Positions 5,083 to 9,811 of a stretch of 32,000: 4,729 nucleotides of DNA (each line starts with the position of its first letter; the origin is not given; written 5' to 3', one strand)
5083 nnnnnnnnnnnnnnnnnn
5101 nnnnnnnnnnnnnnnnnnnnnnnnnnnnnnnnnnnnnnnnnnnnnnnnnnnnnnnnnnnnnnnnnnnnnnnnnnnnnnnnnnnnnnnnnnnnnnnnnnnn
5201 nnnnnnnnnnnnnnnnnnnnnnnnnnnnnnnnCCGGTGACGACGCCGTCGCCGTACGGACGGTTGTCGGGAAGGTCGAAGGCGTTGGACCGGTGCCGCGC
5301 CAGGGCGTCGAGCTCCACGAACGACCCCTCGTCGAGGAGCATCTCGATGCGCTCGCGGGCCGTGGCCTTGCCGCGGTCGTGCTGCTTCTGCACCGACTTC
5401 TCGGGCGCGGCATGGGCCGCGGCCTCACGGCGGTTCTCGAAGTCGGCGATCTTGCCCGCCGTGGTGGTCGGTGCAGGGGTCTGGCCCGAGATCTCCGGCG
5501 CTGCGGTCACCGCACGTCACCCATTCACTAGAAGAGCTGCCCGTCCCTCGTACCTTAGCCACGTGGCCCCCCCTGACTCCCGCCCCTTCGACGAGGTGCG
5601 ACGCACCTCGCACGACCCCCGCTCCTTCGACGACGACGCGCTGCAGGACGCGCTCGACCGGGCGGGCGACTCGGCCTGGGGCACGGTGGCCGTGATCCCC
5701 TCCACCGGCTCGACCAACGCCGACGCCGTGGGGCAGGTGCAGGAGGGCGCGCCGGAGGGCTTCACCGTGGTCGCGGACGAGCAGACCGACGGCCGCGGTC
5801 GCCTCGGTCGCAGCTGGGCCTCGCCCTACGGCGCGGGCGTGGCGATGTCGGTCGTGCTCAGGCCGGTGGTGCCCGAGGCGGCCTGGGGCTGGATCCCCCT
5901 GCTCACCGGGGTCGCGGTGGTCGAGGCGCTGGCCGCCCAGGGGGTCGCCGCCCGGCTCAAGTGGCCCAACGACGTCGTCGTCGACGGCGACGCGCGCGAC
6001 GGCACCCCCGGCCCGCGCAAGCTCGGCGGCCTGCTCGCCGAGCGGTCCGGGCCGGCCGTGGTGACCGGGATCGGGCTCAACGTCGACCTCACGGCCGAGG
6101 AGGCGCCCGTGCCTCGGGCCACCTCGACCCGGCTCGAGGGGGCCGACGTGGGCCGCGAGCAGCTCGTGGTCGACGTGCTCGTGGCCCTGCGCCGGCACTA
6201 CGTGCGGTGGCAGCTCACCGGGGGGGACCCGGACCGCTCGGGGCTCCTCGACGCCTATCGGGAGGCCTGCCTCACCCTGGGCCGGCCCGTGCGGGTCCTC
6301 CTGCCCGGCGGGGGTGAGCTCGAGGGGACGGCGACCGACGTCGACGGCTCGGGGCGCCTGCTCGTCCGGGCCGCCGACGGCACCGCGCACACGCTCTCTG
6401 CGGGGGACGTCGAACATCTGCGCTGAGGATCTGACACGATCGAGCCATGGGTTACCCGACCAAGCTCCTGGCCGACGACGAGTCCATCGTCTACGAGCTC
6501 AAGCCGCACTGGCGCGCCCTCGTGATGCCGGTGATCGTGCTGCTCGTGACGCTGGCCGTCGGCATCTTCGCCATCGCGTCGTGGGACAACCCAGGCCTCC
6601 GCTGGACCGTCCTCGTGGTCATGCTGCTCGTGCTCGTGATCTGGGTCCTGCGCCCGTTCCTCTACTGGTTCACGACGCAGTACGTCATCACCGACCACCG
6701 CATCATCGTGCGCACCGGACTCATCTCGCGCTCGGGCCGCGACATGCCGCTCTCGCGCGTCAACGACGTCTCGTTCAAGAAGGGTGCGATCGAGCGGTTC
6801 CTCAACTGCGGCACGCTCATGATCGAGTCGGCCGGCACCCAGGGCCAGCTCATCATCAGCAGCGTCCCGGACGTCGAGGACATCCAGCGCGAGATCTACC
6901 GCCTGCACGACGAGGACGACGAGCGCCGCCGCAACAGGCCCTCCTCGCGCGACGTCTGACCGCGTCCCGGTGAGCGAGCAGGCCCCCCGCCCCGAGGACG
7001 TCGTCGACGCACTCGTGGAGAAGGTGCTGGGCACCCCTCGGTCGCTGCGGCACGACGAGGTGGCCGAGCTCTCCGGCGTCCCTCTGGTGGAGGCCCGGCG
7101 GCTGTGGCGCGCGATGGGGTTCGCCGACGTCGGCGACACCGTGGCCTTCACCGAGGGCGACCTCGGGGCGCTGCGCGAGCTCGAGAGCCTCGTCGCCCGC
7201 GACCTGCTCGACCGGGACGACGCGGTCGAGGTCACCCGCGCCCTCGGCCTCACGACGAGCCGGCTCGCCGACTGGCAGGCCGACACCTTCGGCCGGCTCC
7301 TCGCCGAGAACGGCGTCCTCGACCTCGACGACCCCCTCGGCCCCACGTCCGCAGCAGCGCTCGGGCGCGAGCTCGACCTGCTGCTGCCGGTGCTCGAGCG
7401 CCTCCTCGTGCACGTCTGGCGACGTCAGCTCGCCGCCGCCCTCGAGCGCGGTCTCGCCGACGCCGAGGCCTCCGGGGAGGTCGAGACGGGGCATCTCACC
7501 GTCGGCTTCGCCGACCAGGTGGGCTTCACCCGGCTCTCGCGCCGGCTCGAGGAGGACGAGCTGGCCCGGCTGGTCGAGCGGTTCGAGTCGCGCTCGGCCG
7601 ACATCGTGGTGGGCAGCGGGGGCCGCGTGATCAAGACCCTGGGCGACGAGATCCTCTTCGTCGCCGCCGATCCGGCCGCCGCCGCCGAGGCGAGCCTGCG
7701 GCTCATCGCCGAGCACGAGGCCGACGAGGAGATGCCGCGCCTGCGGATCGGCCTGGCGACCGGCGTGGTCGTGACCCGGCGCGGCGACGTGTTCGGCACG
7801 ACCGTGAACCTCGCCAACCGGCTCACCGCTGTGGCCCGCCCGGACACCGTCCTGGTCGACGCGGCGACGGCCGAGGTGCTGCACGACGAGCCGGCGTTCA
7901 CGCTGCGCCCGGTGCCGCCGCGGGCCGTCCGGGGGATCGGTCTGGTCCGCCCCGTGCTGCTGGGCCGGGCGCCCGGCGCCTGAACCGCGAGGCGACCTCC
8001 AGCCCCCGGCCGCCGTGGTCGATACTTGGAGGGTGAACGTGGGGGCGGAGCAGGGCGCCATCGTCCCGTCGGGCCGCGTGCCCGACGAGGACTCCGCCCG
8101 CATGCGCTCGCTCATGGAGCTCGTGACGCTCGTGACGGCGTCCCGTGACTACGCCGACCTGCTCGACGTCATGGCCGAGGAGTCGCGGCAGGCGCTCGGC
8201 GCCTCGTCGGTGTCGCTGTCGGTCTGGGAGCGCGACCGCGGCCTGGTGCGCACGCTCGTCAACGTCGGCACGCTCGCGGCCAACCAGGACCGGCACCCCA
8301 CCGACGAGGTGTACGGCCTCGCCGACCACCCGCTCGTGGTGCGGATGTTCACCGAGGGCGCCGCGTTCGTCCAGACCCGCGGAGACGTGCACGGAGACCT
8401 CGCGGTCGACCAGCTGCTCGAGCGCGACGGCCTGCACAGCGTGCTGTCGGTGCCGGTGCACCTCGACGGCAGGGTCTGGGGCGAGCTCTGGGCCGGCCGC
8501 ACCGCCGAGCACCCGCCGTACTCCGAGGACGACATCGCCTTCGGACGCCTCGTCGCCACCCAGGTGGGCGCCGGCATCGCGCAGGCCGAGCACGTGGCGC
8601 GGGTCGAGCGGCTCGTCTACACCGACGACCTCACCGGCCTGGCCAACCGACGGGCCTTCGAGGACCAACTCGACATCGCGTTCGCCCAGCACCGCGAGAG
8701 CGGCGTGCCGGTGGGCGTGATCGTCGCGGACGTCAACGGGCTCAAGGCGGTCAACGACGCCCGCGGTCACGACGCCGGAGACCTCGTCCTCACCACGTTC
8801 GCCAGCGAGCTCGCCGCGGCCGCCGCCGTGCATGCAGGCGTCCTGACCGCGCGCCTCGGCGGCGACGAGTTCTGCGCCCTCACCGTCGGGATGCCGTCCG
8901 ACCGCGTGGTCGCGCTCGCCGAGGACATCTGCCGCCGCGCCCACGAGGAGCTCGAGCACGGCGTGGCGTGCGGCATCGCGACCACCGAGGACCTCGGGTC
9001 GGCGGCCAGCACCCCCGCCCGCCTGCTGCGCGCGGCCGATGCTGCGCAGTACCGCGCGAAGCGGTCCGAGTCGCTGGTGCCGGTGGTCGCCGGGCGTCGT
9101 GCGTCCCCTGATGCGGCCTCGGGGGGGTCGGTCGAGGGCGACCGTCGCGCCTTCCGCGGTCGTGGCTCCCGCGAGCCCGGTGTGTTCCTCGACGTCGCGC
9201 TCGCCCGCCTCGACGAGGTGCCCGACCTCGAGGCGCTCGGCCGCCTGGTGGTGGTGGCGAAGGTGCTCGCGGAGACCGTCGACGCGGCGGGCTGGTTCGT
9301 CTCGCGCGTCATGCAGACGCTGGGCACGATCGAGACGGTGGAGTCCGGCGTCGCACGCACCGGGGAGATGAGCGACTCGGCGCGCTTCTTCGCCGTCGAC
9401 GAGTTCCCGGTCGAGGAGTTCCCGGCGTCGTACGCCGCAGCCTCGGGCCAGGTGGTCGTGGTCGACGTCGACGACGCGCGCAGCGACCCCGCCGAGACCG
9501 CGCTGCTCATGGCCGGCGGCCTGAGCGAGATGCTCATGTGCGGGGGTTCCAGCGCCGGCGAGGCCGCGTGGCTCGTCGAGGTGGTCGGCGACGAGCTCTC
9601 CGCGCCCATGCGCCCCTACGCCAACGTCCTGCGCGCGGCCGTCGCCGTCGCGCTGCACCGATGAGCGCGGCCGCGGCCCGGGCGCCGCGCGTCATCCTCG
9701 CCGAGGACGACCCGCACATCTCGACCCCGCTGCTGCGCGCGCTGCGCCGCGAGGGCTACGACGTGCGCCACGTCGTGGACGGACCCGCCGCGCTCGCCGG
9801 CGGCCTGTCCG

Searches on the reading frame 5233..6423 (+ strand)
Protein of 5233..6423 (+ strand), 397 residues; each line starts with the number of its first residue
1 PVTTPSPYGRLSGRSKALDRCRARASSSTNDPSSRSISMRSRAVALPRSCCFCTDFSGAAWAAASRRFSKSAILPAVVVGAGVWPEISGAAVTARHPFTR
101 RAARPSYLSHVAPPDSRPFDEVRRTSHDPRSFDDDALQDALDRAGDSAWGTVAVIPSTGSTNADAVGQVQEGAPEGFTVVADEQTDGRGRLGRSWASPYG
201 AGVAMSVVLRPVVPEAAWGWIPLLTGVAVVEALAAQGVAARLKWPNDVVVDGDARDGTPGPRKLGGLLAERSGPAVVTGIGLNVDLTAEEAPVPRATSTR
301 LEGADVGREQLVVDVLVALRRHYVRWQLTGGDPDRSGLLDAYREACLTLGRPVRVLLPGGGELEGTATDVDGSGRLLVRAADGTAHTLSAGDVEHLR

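Call 12: search_protein_families(library=pfam, proteins=[window:5233-6423:+], max_evalue=0.001)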
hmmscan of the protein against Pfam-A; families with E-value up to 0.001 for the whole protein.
window:5233-6423:+ (397 aa): 2 families
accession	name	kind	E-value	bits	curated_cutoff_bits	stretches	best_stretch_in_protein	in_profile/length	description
PF03099.24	BPL_LplA_LipB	-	7.5e-15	55.5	21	1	170-284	18-130/133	Biotin/lipoate A/B protein ligase family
PF02237.23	BPL_C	-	3.6e-13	49.6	21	1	348-395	1-47/48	Biotin protein ligase C terminal domain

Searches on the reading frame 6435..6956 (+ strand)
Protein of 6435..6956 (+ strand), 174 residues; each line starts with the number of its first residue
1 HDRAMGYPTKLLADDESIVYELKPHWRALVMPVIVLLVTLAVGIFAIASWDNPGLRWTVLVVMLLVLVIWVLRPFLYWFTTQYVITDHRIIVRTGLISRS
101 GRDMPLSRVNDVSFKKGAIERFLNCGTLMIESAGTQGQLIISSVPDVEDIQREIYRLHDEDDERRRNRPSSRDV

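Call 12: search_protein_families(library=pfam, proteins=[window:6435-6956:+], max_evalue=0.001)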
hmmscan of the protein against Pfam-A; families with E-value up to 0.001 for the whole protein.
window:6435-6956:+ (174 aa): 1 family
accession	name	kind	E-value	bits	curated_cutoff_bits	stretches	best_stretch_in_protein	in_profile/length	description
PF03703.20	bPH_2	-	7e-21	74.7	22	1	78-154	1-78/78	Bacterial PH domain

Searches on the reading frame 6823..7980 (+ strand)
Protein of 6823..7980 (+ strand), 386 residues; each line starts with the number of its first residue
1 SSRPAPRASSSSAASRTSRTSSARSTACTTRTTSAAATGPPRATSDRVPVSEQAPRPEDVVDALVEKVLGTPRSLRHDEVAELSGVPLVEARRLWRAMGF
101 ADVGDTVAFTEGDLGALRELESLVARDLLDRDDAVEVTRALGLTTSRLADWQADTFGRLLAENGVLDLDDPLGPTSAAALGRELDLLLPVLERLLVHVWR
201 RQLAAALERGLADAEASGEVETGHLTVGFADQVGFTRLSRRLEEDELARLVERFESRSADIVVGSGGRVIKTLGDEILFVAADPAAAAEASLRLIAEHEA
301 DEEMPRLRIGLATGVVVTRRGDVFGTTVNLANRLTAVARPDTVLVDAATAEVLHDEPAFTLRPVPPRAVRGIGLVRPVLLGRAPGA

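Call 12: search_protein_families(library=pfam, proteins=[window:6823-7980:+], max_evalue=0.001)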
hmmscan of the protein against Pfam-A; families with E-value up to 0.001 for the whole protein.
window:6823-7980:+ (386 aa): 2 families
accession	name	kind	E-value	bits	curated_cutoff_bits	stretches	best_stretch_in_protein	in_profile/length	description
PF00211.25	Guanylate_cyc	-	6.6e-13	49.1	21.9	1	222-371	6-172/183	Adenylate and Guanylate cyclase catalytic domain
PF16701.10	Ad_Cy_reg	-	4.1e-05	23.9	28.6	1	65-200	48-183/186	Adenylate cyclase regulatory domain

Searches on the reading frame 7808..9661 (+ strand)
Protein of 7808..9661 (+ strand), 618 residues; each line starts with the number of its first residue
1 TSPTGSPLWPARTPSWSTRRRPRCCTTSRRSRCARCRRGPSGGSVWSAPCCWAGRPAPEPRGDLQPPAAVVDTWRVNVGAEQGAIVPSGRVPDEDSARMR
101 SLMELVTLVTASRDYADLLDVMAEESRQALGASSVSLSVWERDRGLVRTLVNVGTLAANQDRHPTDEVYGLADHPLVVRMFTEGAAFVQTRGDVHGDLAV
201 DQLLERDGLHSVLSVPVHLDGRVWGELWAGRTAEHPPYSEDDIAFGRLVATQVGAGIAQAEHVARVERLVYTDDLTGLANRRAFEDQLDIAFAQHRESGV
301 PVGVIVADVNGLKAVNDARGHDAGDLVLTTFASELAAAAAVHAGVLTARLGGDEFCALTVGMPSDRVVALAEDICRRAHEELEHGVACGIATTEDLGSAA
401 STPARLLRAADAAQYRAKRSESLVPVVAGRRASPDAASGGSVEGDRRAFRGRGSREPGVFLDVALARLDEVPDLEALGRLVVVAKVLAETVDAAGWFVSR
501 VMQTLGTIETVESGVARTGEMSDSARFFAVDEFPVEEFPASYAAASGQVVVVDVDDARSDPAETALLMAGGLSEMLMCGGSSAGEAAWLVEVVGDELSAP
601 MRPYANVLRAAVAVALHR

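Call 12: search_protein_families(library=pfam, proteins=[window:7808-9661:+], max_evalue=0.001)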
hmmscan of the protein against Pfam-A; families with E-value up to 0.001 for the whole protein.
window:7808-9661:+ (618 aa): 3 families
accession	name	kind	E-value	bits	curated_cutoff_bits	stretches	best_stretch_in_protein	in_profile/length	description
PF00990.26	GGDEF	-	1.4e-27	96.9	23.8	1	271-420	2-157/161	Diguanylate cyclase, GGDEF domain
PF01590.32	GAF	-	1.4e-12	48.7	22.4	1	116-256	3-132/133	GAF domain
PF13185.12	GAF_2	-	2.5e-09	37.9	28.6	1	113-257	2-135/136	GAF domain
